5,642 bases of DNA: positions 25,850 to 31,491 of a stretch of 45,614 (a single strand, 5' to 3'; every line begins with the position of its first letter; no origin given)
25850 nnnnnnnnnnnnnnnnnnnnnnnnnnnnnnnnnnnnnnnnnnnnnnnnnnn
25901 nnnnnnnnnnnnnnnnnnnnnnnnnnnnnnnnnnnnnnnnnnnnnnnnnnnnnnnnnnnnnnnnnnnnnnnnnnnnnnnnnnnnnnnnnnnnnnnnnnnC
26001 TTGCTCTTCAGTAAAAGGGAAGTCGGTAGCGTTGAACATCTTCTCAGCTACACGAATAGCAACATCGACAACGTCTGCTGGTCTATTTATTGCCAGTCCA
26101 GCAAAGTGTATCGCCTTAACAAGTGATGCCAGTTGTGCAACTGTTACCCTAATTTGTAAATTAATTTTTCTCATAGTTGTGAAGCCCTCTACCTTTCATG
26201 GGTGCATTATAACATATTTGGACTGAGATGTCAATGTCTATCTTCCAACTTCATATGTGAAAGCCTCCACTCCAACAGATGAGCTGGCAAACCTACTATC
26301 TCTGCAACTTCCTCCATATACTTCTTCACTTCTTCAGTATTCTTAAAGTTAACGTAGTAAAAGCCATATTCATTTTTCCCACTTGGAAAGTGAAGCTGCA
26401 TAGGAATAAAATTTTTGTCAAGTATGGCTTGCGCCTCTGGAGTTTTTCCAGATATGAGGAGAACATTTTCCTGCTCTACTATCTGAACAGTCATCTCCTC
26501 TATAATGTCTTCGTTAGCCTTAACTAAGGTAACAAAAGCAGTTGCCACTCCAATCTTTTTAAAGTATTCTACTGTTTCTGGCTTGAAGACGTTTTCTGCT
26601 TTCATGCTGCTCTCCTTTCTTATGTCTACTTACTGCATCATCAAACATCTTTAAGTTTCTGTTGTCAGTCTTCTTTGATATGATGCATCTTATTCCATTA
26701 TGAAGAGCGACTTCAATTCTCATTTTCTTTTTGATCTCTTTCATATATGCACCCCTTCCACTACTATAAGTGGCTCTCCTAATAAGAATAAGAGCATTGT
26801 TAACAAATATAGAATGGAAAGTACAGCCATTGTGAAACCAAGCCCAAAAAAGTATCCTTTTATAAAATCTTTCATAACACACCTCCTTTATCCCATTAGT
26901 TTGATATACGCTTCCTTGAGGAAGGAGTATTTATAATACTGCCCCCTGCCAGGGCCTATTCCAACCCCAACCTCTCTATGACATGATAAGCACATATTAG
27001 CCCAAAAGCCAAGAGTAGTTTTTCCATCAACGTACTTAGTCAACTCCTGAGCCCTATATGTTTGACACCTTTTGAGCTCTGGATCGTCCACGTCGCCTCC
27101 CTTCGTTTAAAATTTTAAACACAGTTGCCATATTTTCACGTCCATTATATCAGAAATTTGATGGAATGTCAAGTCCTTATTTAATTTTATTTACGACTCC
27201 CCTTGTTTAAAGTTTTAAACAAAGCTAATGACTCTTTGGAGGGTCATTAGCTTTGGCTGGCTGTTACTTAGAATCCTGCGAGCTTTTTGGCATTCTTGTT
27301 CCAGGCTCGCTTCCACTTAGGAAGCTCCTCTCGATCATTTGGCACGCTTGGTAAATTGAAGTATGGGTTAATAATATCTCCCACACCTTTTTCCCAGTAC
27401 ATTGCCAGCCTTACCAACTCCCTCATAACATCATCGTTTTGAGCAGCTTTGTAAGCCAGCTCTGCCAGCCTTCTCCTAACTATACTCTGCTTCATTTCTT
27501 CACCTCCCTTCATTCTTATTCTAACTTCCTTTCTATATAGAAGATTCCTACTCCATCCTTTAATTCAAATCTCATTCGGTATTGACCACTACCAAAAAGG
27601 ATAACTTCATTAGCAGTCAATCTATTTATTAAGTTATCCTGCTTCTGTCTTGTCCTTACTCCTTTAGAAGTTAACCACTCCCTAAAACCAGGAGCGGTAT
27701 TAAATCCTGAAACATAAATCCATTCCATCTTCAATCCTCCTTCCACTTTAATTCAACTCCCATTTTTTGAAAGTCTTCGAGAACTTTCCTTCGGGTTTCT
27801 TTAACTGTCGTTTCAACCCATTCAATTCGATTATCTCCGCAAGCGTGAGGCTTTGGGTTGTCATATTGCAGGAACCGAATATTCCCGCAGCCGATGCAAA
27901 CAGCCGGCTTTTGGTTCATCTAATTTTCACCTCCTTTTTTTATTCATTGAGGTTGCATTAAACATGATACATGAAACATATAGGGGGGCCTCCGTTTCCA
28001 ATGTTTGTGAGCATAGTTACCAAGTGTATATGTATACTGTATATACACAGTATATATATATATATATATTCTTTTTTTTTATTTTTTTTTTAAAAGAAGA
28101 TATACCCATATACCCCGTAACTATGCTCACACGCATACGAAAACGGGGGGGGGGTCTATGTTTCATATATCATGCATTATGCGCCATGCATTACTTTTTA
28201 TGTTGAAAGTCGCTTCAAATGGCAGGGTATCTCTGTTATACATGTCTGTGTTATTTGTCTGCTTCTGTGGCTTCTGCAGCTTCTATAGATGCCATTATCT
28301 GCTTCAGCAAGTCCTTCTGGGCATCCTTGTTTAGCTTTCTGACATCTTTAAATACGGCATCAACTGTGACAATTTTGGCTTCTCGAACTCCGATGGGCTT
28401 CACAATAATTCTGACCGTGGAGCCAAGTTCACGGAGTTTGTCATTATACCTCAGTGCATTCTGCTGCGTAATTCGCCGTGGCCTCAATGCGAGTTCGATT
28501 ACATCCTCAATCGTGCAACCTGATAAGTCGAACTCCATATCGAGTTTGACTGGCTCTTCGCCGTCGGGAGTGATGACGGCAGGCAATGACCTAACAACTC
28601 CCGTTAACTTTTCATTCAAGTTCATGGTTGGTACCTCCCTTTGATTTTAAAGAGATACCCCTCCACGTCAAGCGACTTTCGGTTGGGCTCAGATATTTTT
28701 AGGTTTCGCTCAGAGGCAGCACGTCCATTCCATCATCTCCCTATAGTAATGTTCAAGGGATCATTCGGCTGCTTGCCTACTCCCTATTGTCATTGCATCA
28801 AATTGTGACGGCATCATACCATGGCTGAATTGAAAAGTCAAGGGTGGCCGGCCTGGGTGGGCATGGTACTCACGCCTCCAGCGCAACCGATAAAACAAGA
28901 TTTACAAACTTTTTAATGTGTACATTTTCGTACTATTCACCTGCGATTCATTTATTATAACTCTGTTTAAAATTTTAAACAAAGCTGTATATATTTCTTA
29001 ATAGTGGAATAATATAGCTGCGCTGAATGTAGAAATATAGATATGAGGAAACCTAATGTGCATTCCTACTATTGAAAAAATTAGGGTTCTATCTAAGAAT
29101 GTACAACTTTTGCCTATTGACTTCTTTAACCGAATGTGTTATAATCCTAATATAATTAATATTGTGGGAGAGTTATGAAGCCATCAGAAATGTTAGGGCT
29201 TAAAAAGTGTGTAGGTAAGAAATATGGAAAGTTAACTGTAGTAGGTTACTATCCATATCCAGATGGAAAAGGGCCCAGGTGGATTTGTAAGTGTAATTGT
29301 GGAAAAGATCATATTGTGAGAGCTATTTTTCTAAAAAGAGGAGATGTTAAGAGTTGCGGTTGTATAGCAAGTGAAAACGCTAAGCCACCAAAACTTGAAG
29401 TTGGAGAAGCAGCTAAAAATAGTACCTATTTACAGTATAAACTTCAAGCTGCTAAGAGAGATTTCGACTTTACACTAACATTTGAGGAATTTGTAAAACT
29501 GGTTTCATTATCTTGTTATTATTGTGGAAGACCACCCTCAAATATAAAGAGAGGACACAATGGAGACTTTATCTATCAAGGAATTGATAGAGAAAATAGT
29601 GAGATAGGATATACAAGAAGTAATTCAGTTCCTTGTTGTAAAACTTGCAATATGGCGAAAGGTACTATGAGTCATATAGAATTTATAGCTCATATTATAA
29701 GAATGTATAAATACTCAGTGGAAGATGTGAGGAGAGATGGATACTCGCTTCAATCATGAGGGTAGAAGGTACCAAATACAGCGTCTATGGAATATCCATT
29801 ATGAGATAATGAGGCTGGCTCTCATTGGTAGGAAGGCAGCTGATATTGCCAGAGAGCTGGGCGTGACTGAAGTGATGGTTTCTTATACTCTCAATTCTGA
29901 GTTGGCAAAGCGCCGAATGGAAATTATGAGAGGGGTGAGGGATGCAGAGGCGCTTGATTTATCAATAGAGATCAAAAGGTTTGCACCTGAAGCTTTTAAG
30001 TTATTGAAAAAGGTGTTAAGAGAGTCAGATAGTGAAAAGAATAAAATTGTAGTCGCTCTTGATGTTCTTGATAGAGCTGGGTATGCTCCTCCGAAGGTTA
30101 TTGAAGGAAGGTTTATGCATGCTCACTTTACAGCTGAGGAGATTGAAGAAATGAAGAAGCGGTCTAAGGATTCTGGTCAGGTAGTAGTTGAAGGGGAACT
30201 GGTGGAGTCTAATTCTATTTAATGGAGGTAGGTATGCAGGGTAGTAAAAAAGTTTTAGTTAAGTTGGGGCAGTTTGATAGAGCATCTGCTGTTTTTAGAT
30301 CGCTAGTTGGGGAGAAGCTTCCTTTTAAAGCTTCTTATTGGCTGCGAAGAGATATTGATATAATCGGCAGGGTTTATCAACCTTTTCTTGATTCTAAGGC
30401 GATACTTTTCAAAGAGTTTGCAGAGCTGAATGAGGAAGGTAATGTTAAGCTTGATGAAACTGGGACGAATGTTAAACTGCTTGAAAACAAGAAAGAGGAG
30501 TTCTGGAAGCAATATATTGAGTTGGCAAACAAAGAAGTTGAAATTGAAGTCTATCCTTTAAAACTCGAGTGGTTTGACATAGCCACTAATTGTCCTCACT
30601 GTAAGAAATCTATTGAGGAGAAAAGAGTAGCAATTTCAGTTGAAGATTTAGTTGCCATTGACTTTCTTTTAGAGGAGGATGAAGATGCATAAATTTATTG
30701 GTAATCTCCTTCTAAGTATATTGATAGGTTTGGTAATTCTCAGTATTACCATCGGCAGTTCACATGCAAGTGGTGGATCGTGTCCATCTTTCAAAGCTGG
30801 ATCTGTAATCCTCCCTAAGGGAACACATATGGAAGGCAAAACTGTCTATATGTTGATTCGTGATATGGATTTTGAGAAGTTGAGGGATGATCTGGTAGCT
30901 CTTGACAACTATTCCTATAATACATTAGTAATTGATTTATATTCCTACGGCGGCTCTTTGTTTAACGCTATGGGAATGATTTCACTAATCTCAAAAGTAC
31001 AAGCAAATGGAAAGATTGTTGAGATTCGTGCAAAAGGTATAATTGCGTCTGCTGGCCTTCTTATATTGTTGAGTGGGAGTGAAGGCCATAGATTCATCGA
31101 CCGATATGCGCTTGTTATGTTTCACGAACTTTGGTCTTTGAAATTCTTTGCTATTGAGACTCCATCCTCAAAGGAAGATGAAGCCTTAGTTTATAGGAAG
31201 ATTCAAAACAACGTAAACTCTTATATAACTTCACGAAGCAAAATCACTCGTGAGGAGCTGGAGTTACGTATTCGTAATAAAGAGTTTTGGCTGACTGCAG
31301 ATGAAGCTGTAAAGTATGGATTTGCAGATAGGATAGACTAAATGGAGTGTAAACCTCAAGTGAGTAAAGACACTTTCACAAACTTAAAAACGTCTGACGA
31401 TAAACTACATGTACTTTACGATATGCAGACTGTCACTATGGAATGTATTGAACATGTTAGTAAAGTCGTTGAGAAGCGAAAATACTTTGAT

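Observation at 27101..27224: A consensus early promoter is bracketed by two palindrome copies 100 bp apart, and another promoter is built on a third copy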

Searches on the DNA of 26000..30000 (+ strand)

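Call 6: search_dna_similar(query=window:26000-30000:+, collection=phages, mode=distant, max_rows=15)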
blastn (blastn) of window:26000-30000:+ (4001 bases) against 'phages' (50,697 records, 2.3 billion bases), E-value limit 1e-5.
No match.
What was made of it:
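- Tried and rejected: DNA similarity to known phages: none for 26000-30000 (call 6).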

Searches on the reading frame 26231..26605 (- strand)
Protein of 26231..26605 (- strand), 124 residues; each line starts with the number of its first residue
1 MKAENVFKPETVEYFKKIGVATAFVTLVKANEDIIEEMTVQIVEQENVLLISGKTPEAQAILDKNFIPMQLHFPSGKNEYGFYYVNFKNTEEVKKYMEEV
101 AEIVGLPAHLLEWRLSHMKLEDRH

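Call 20: search_protein_families(library=pfam, proteins=[window:26231-26605:-], max_evalue=0.05)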
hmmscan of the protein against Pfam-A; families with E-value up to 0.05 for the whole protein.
window:26231-26605:- (124 aa): 0 families

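Call 30: search_protein_families(library=phrogs, proteins=[window:26231-26605:-], max_evalue=0.01)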
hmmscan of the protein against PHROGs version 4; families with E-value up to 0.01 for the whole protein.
window:26231-26605:- (124 aa): 0 families

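Call 70: search_protein_families(library=ncbifam, proteins=[window:26231-26605:-], max_evalue=1)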
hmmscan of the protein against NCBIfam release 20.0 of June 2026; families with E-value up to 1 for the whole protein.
window:26231-26605:- (124 aa): 1 family
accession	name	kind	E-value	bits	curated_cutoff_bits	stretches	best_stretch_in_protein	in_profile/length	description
NF041134.1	R1P_kin_Thcocales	equivalog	0.09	12.2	500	1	11-87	69-143/291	ADP-dependent ribose-1-phosphate kinase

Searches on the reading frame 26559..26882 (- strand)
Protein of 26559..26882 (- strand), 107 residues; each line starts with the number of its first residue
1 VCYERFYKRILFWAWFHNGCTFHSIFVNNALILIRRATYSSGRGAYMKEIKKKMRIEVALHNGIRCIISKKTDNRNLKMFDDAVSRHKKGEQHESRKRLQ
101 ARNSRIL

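Call 20: search_protein_families(library=pfam, proteins=[window:26559-26882:-], max_evalue=0.05)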
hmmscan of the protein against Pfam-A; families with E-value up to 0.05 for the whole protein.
window:26559-26882:- (107 aa): 1 family
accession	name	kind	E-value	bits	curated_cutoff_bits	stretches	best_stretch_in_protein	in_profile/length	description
PF25422.1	DUF7892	-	0.003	17.4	27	1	46-99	24-77/159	Domain of unknown function (DUF7892)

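Call 30: search_protein_families(library=phrogs, proteins=[window:26559-26882:-], max_evalue=0.01)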
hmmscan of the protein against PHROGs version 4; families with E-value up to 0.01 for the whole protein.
window:26559-26882:- (107 aa): 0 families

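Call 70: search_protein_families(library=ncbifam, proteins=[window:26559-26882:-], max_evalue=1)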
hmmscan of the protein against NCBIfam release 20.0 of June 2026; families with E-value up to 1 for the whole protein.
window:26559-26882:- (107 aa): 1 family
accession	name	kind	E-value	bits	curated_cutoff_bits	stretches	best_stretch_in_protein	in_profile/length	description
TIGR04407.1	LptF_YjgP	equivalog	0.086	11.5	230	1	18-103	166-249/347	LPS export ABC transporter permease LptF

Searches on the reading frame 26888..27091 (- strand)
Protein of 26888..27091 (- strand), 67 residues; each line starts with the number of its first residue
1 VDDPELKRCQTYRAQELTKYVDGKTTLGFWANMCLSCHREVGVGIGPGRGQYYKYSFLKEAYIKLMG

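Call 8: search_protein_families(library=pfam, proteins=[window:26888-27091:-], max_evalue=0.1)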
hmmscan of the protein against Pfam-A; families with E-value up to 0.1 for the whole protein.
window:26888-27091:- (67 aa): 0 families

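Call 9: search_protein_families(library=phrogs, proteins=[window:26888-27091:-], max_evalue=0.01)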
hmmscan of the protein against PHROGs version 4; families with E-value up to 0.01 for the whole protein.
window:26888-27091:- (67 aa): 2 families
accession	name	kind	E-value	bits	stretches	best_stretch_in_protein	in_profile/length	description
phrog_29767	-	unknown function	3.3e-07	31.3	1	5-54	23-74/86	-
phrog_23287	-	unknown function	0.00071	21.1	1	16-52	23-60/104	-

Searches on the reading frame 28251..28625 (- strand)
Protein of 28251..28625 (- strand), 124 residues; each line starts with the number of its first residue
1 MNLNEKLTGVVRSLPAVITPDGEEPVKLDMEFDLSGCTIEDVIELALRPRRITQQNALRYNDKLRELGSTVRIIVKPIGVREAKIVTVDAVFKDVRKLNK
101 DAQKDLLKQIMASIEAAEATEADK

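Call 8: search_protein_families(library=pfam, proteins=[window:28251-28625:-], max_evalue=0.1)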
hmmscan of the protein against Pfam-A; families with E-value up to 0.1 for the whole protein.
window:28251-28625:- (124 aa): 0 families

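Call 9: search_protein_families(library=phrogs, proteins=[window:28251-28625:-], max_evalue=0.01)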
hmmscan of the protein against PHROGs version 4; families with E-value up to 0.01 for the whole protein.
window:28251-28625:- (124 aa): 0 families

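Call 25: search_protein_families(library=phrogs, proteins=[window:28251-28625:-], max_evalue=0.001)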
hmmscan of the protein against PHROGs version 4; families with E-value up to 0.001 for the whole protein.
window:28251-28625:- (124 aa): 0 families

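Call 70: search_protein_families(library=ncbifam, proteins=[window:28251-28625:-], max_evalue=1)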
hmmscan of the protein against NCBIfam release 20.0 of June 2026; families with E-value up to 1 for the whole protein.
window:28251-28625:- (124 aa): 1 family
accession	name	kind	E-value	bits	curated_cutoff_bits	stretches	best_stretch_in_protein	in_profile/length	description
NF038240.1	fibro_bind_EfbA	exception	0.033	12.8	1025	1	40-95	356-411/567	fibronectin-binding protein EfbA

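Call 72: search_solved_structures(query=window:28251-28625:-, max_evalue=10)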
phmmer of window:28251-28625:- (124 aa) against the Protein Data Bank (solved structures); distinct sequences matched with E-value up to 10: 23.
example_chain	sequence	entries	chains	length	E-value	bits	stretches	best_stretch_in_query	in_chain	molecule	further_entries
5byo_A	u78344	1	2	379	5e-06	29.9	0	23-71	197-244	dTor_12x31L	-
4yxz_A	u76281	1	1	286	0.00014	25.2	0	23-71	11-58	dTor_9x31L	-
8hdv_A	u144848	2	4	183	0.078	16.4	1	36-123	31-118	De novo design cavitated protein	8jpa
3pv3_A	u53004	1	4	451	0.39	14.1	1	32-101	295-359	DegQ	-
3pv2_A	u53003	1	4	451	0.39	14.1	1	32-101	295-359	DegQ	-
3pv5_A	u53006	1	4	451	0.4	14.1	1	32-101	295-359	DegQ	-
2nps_B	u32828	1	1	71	0.74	13.3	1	81-119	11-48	Syntaxin 13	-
2pn2_A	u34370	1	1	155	0.75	13.2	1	28-66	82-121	Uncharacterized protein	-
9k87_A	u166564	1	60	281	0.96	12.9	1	36-98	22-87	Cage-i53-Zn1-HEHE-5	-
8j2v_A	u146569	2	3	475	1.1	12.8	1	23-97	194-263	Glycosyltransferase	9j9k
8j2u_A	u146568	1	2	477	1.1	12.8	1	23-97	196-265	Glycosyltransferase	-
9lrj_A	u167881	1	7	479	1.1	12.7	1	23-97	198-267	Glycosyltransferase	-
8j31_A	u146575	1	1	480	1.1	12.7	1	23-97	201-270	Glycosyltransferase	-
8j2z_A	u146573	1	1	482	1.1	12.7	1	23-97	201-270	Glycosyltransferase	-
9axt_BU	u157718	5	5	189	1.2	12.6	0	47-76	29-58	Large ribosomal subunit protein uL6B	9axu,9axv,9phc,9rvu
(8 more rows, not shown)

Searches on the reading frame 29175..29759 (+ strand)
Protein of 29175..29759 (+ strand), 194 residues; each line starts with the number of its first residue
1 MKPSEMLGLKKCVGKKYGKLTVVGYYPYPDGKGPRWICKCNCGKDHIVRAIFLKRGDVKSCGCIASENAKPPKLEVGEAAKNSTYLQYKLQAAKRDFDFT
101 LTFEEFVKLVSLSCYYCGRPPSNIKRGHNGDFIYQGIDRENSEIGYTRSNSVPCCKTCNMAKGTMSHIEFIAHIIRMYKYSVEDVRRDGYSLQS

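Call 8: search_protein_families(library=pfam, proteins=[window:29175-29759:+], max_evalue=0.1)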
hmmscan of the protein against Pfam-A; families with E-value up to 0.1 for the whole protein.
window:29175-29759:+ (194 aa): 1 family
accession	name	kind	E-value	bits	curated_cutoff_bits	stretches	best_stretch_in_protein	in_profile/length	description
PF14279.12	HNH_5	-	0.075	13.4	27.5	0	114-172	1-53/56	HNH endonuclease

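Call 9: search_protein_families(library=phrogs, proteins=[window:29175-29759:+], max_evalue=0.01)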
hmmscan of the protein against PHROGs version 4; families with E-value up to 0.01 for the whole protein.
window:29175-29759:+ (194 aa): 13 families
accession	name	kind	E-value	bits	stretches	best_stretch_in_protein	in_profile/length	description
phrog_1035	-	DNA, RNA and nucleotide metabolism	1.4e-16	62.2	1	38-183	66-231/271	endonuclease VII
phrog_374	-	DNA, RNA and nucleotide metabolism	2.7e-16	60.5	1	9-70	194-256/617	HNH endonuclease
phrog_3118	-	DNA, RNA and nucleotide metabolism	2.9e-10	41.1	1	83-165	16-99/287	HNH endonuclease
phrog_3322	-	DNA, RNA and nucleotide metabolism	9e-10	39.6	1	63-181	35-152/162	endonuclease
phrog_4592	-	moron, auxiliary metabolic gene and host takeover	1.1e-08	36.2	1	89-166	68-138/170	decoy of host sigma70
phrog_18493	-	unknown function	6.8e-07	30.4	1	9-63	57-108/136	-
phrog_27240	-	unknown function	5.3e-05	24.6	1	35-87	29-78/132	-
phrog_1400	-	moron, auxiliary metabolic gene and host takeover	6.1e-05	24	1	85-184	13-108/251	Srd anti-sigma factor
phrog_2118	-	DNA, RNA and nucleotide metabolism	9.4e-05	23.1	1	148-175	207-234/301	HNH endonuclease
phrog_338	-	DNA, RNA and nucleotide metabolism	0.00029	21.3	1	38-167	143-264/340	HNH endonuclease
phrog_5034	-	DNA, RNA and nucleotide metabolism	0.00043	21.4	1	98-179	17-94/138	NinG/ Rap DNA junction specific endonuclease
phrog_22195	-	unknown function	0.00048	20.9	1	11-69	9-63/148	-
phrog_2214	-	DNA, RNA and nucleotide metabolism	0.0007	19.8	1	106-174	188-248/429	HNH endonuclease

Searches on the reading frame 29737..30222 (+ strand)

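Call 8: search_protein_families(library=pfam, proteins=[window:29737-30222:+], max_evalue=0.1)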
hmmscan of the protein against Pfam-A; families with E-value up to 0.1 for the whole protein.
window:29737-30222:+ (161 aa): 1 family
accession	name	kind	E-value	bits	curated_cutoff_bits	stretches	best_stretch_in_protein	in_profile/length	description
PF00196.25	GerE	-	0.067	13.3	23.5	0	23-50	9-36/57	Bacterial regulatory proteins, luxR family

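Call 9: search_protein_families(library=phrogs, proteins=[window:29737-30222:+], max_evalue=0.01)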
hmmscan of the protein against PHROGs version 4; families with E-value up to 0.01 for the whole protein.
window:29737-30222:+ (161 aa): 3 families
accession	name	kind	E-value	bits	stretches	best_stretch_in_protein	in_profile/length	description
phrog_2538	-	head and packaging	0.00021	22.4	1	24-121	10-99/129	terminase small subunit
phrog_23627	-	head and packaging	0.0046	17.2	1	48-115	265-332/397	head scaffolding protein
phrog_645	-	DNA, RNA and nucleotide metabolism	0.0075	17.4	1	10-145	16-151/196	Rnase E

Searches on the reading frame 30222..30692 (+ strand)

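Call 8: search_protein_families(library=pfam, proteins=[window:30222-30692:+], max_evalue=0.1)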
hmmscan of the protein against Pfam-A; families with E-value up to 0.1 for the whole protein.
window:30222-30692:+ (156 aa): 0 families

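Call 9: search_protein_families(library=phrogs, proteins=[window:30222-30692:+], max_evalue=0.01)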
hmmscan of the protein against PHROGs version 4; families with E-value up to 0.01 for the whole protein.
window:30222-30692:+ (156 aa): 1 family
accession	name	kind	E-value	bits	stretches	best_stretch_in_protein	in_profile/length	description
phrog_1401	-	unknown function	3e-14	54.1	1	32-154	21-136/140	-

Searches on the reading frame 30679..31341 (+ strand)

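Call 8: search_protein_families(library=pfam, proteins=[window:30679-31341:+], max_evalue=0.1)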
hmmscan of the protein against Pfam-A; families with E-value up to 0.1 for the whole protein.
window:30679-31341:+ (220 aa): 1 family
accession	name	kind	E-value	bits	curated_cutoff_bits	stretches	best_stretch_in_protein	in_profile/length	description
PF00574.28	CLP_protease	-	1e-15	58.6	20.2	1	62-219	27-178/182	Clp protease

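Call 9: search_protein_families(library=phrogs, proteins=[window:30679-31341:+], max_evalue=0.01)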
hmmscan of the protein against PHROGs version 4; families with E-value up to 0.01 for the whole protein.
window:30679-31341:+ (220 aa): 9 families
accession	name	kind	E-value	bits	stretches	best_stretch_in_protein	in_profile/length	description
phrog_94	-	head and packaging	6.6e-21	76.4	1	74-219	111-249/622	head maturation protease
phrog_2976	-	head and packaging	6.9e-12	46.8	1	66-220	39-182/394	head maturation protease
phrog_1684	-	head and packaging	8.8e-10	39.5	1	75-219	67-202/284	head maturation protease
phrog_1827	-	other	4.6e-09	36.9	1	66-210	37-173/202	ATP-dependent protease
phrog_133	-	head and packaging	1.3e-08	34.9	1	68-219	38-178/668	head maturation protease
phrog_3348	-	unknown function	2.3e-08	34.8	1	71-219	59-197/386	-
phrog_53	-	head and packaging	4.8e-07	30.3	1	74-219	111-278/583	head maturation protease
phrog_5410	-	other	0.00015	22.1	1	85-152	60-122/323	ATP-dependent protease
phrog_20705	-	head and packaging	0.00028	20.3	1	73-218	203-344/690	virion structural protein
